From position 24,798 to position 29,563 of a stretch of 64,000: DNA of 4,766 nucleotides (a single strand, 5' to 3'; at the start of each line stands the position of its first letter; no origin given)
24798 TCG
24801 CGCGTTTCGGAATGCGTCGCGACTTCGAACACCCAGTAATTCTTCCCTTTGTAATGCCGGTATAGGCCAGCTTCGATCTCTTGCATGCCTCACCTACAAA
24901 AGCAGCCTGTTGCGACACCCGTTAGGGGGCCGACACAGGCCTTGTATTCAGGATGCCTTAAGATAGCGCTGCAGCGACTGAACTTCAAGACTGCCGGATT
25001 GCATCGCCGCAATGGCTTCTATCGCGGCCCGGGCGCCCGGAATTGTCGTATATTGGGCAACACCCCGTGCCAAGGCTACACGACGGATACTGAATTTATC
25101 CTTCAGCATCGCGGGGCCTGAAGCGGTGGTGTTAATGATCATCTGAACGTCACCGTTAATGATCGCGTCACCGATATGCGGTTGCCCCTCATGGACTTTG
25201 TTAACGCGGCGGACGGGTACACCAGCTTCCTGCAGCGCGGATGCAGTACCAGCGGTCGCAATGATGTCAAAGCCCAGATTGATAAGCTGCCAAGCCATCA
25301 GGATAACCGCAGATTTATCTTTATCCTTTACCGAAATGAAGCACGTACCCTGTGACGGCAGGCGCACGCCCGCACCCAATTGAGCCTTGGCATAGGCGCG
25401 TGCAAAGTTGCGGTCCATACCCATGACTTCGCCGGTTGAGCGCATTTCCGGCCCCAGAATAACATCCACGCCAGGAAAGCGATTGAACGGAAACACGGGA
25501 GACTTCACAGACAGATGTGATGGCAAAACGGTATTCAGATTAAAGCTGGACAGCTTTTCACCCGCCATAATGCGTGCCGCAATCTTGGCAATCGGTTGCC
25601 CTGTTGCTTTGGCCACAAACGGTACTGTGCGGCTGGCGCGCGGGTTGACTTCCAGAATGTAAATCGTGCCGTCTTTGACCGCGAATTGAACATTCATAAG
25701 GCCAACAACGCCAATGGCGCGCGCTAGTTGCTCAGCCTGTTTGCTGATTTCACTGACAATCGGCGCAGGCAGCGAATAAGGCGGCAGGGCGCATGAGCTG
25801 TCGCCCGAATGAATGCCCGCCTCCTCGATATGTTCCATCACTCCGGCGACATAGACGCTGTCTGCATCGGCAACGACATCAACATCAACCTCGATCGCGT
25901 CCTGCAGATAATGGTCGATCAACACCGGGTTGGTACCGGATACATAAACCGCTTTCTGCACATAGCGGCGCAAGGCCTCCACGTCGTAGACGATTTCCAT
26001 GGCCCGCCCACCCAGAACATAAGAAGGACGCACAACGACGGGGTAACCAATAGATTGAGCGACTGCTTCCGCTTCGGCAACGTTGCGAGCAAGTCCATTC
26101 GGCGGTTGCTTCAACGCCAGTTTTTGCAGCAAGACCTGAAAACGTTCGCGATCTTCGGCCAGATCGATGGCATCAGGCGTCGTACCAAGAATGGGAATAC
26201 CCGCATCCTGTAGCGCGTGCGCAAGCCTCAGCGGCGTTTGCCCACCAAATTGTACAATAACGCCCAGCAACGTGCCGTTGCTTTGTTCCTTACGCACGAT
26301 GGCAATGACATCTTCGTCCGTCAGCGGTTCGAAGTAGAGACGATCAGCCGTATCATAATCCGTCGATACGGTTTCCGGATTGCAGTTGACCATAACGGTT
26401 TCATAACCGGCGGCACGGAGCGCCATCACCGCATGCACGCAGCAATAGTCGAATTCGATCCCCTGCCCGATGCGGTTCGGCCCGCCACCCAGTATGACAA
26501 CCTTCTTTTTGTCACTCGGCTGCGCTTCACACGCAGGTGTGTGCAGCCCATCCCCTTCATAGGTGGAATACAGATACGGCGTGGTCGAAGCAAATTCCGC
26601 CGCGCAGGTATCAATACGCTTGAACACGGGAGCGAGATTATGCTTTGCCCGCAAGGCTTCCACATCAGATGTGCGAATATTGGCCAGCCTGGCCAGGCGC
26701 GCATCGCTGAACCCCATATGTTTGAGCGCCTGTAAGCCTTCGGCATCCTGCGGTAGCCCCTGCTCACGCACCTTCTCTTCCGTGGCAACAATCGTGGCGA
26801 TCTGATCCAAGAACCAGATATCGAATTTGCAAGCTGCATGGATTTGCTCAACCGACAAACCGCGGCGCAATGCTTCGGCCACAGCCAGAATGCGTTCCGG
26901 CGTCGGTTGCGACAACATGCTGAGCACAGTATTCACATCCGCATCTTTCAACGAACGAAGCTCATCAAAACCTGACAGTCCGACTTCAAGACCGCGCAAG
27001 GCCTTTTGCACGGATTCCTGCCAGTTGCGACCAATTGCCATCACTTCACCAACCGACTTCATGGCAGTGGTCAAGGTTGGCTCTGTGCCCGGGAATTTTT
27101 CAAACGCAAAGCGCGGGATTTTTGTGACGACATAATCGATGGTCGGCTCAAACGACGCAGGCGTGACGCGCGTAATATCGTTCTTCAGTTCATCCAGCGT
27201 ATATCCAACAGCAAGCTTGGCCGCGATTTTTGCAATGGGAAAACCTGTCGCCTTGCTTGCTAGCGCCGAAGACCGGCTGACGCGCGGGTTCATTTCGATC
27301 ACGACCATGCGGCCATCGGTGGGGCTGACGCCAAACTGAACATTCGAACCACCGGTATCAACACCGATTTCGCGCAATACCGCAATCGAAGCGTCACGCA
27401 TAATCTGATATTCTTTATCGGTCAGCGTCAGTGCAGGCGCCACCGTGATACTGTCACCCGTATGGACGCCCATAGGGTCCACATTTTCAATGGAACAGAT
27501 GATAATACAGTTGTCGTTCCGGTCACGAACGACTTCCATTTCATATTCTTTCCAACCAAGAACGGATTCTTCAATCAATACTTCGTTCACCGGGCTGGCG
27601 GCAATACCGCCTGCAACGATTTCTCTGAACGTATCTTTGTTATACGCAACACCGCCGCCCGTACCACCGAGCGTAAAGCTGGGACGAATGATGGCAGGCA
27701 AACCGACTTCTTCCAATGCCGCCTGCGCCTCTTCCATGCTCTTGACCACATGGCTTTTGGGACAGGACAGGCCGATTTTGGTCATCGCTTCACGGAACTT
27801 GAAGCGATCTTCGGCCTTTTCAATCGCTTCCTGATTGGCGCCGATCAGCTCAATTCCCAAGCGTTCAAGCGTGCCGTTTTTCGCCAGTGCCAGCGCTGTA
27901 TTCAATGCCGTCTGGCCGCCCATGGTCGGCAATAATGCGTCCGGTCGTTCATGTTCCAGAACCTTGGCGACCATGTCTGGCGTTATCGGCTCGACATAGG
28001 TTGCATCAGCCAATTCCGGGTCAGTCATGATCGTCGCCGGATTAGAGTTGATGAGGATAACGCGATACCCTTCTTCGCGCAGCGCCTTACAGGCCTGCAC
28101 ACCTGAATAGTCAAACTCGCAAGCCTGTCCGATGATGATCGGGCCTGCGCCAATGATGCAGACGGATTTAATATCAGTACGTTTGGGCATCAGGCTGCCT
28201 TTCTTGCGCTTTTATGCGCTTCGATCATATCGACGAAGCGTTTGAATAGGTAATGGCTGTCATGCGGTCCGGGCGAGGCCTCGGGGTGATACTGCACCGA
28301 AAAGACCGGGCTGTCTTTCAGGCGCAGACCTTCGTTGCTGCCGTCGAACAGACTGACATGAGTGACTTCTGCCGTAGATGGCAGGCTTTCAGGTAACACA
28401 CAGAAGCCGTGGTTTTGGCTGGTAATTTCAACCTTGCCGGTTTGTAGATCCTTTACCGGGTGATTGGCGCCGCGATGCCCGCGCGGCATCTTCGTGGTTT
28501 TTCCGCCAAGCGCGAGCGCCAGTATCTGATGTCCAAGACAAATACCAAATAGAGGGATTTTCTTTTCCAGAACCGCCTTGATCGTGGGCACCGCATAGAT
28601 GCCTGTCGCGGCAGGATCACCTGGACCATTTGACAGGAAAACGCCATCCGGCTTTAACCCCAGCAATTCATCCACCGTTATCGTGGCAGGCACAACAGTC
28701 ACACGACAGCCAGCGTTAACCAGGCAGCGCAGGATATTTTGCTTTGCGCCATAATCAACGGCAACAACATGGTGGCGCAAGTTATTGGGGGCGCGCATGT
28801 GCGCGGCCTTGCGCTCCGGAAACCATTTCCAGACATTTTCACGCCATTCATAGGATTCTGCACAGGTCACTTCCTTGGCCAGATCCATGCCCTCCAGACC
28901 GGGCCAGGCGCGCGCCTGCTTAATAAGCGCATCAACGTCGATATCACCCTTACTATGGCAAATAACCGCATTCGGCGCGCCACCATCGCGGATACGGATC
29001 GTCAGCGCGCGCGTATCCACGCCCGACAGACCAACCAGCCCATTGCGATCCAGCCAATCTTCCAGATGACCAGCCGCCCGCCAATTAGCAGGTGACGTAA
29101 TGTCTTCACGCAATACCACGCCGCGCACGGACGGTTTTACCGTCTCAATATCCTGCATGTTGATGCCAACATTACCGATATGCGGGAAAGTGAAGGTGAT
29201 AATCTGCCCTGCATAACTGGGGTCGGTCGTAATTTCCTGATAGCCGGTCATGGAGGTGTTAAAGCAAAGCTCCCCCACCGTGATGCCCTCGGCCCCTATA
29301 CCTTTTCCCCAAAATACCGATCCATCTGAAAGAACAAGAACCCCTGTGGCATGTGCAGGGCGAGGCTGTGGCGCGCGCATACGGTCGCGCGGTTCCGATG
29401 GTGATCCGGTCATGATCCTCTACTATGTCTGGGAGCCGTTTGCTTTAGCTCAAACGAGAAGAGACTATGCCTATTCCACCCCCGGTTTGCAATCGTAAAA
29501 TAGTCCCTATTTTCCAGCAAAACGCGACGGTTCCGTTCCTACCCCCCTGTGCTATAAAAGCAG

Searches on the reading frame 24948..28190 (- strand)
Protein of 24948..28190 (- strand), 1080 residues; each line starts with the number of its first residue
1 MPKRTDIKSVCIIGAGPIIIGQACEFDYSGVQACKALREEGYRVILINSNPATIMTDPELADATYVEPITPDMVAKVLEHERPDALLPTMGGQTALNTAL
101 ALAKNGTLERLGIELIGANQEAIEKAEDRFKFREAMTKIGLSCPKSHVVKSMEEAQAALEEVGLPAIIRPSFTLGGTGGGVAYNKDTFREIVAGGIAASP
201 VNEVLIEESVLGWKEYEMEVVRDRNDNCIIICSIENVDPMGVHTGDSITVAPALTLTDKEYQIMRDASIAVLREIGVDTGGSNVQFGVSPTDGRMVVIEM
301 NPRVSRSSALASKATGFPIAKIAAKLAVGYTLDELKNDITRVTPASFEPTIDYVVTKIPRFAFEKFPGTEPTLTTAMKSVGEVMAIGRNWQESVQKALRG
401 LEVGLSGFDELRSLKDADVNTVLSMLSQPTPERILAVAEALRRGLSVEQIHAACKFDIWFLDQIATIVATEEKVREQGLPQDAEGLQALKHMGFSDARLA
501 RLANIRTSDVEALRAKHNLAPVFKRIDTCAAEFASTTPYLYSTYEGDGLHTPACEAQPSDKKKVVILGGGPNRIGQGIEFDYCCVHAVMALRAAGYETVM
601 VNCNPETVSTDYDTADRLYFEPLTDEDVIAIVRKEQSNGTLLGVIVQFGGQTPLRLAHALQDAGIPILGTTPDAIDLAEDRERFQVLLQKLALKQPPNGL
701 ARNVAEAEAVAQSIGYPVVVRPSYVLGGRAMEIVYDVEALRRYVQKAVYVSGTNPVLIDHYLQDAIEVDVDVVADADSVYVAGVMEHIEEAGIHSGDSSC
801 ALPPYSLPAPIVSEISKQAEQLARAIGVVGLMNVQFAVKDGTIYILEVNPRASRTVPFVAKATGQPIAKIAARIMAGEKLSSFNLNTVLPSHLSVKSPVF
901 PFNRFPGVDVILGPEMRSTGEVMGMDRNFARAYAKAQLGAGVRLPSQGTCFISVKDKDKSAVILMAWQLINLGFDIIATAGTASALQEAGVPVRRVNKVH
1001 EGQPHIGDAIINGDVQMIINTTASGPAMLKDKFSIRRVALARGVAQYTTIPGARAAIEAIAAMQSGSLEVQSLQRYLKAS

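Call 56: search_protein_families(library=pfam, proteins=[window:24948-28190:-], max_evalue=0.00001)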
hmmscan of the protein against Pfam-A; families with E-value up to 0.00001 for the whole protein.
window:24948-28190:- (1080 aa): 10 families
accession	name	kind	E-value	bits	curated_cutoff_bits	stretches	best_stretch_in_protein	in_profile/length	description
PF02786.22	CPSase_L_D2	-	4.6e-110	366.5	19.8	2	128-334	1-210/211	Carbamoyl-phosphate synthase L chain, ATP binding domain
PF25596.1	CPSase_L_D1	-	4.3e-96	317.3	27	2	560-676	1-117/118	Carbamoyl phosphate synthase preATP-grasp domain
PF02787.25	CPSase_L_D3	-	4.7e-27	94.2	26.6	1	425-502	2-79/80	Carbamoyl-phosphate synthetase large chain, oligomerisation domain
PF02142.27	MGS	-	1.1e-20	74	24.1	1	965-1048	5-94/94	MGS-like domain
PF02222.28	ATP-grasp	-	2.9e-17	63.3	27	1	687-852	2-163/179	ATP-grasp domain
PF07478.18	Dala_Dala_lig_C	-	5.1e-13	49.4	24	1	706-850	27-174/204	D-ala D-ala ligase C-terminus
PF02655.19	ATP-grasp_3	-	2.9e-11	44.2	23.2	1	687-852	10-157/160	ATP-grasp domain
PF15632.11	ATPgrasp_Ter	-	3.1e-10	40.4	29.1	1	813-878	47-111/131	ATP-grasp in the biosynthetic pathway with Ter operon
PF08443.16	RimK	-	7e-07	29.5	21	0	679-855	2-168/188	RimK-like ATP-grasp domain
PF08442.15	ATP-grasp_2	-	1.3e-06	28.6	29.5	0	131-232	6-124/202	ATP-grasp domain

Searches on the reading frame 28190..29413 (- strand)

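Call 56: search_protein_families(library=pfam, proteins=[window:28190-29413:-], max_evalue=0.00001)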
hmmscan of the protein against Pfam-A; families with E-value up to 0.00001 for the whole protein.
window:28190-29413:- (407 aa): 3 families
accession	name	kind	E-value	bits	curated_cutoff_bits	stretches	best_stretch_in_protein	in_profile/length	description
PF00117.34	GATase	-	2.4e-54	184.3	22.8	1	218-395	2-189/190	Glutamine amidotransferase class-I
PF00988.28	CPSase_sm_chain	-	1.9e-49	167.1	27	1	26-151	1-126/126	Carbamoyl-phosphate synthase small chain, CPSase domain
PF07722.19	Peptidase_C26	-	7.4e-10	39.4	20.5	1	273-378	93-219/219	Peptidase C26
